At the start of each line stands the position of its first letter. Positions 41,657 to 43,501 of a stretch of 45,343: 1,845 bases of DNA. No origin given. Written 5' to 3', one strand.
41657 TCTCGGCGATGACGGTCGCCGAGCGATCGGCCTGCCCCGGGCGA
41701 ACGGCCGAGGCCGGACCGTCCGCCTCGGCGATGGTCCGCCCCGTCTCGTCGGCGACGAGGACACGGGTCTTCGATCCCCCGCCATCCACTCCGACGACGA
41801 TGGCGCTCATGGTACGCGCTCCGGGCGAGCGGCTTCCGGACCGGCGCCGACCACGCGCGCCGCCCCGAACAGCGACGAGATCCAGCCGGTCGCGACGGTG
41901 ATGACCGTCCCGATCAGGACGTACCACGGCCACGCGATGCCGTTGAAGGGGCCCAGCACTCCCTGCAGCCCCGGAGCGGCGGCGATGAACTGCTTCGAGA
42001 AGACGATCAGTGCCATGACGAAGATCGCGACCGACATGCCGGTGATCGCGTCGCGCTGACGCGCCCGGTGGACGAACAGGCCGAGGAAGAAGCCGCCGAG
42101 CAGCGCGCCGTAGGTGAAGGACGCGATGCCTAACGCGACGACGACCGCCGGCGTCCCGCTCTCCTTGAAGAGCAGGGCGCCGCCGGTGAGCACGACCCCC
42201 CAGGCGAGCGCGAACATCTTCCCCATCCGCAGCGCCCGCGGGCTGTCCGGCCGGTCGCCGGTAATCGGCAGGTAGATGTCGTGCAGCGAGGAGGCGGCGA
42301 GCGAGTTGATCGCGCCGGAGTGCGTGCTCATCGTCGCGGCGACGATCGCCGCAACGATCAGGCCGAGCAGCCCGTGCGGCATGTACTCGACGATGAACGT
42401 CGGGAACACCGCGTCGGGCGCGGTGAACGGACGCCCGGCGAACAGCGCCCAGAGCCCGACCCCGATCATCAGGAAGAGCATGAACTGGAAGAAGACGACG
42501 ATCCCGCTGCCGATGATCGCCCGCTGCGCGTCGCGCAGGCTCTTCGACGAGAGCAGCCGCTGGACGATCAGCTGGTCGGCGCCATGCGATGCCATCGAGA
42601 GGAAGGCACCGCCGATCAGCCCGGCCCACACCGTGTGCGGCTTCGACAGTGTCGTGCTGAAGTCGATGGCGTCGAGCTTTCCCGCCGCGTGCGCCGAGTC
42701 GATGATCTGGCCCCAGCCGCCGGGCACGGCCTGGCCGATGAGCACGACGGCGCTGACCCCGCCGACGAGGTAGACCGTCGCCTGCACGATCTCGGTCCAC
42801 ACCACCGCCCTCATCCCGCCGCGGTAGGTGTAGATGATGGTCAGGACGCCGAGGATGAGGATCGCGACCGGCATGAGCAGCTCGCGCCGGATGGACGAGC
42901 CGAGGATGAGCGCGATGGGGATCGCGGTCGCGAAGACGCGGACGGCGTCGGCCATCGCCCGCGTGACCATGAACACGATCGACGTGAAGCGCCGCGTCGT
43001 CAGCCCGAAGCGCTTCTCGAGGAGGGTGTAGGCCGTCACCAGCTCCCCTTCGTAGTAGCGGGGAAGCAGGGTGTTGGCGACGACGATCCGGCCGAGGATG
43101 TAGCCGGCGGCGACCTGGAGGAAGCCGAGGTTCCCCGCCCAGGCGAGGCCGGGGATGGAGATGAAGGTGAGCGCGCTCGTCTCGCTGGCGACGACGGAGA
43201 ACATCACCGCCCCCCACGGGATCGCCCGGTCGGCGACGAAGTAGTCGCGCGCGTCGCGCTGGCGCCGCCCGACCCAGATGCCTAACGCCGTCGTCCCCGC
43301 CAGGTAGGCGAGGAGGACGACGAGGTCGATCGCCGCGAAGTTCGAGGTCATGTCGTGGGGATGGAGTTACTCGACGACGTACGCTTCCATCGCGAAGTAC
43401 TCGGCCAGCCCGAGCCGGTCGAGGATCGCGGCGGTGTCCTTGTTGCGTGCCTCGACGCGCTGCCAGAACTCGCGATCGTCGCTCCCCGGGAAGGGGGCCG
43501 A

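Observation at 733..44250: Hyper-abundant, sense-biased 8-mer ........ that forces the rare TTA-Leu codon into housekeeping genes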

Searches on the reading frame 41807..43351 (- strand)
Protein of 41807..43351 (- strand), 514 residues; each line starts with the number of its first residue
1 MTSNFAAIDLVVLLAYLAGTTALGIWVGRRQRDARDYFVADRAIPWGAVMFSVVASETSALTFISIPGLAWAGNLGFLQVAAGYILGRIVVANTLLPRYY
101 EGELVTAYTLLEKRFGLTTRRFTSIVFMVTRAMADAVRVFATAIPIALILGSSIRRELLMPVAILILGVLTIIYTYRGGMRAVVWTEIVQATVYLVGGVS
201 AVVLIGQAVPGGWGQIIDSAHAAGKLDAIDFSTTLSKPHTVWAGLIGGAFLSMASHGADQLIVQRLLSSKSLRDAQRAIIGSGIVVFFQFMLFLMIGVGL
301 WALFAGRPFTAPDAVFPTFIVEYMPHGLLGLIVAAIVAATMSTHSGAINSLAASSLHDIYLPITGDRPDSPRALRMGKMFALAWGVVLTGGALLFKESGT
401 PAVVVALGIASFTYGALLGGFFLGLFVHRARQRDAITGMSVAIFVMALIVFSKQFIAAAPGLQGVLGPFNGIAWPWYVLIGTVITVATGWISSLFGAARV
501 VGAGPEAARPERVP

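Call 15: find_encoding_contigs(protein=window:41807-43351:-, flank=10000, max_places=10)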
Protein window:41807-43351:- (514 aa): 7 contigs read that carry it; 6 places shown.
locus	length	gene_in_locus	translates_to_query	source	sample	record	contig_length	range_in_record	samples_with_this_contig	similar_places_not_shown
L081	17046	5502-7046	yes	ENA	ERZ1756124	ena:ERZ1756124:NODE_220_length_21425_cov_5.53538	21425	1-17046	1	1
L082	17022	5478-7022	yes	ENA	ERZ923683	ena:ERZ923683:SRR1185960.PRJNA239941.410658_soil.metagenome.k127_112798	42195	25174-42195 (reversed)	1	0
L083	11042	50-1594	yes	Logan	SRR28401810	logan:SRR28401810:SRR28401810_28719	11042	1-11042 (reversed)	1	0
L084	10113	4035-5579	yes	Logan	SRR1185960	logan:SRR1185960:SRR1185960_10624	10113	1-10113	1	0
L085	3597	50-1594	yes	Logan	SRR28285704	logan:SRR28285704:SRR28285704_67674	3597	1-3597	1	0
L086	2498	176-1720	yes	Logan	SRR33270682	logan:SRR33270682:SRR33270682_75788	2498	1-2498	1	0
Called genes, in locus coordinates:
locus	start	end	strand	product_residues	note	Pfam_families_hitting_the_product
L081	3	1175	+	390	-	?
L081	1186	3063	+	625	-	PF00474:SSF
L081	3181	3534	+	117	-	PF01521:Fe-S_biosyn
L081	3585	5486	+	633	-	PF01182:Glucosamine_iso, PF02585:PIG-L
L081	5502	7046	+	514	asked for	PF00474:SSF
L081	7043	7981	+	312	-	PF01869:BcrAD_BadFG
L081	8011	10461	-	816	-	PF25174:Beta-prop_THOC3 (faint), PF10282:Lactonase (faint), PF08450:SGL, PF04185:Phosphoesterase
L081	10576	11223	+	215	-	PF11138:DUF2911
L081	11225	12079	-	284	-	PF03130:HEAT_PBS (faint), PF13646:HEAT_2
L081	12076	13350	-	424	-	PF13646:HEAT_2 (weak), PF11838:ERAP1_C (weak), PF13646:HEAT_2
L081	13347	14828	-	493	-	PF13174:TPR_6 (faint), PF13525:YfiO (weak), PF03130:HEAT_PBS (faint), PF02985:HEAT (faint), PF13513:HEAT_EZ (faint), PF13646:HEAT_2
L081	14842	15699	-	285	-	-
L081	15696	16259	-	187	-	PF07638:Sigma70_ECF (weak), PF04542:Sigma70_r2, PF08281:Sigma70_r4_2, PF04545:Sigma70_r4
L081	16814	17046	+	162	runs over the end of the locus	-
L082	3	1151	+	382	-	?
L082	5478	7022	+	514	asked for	PF00474:SSF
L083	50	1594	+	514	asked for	PF00474:SSF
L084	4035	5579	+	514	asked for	PF00474:SSF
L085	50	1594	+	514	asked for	PF00474:SSF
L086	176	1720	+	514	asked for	PF00474:SSF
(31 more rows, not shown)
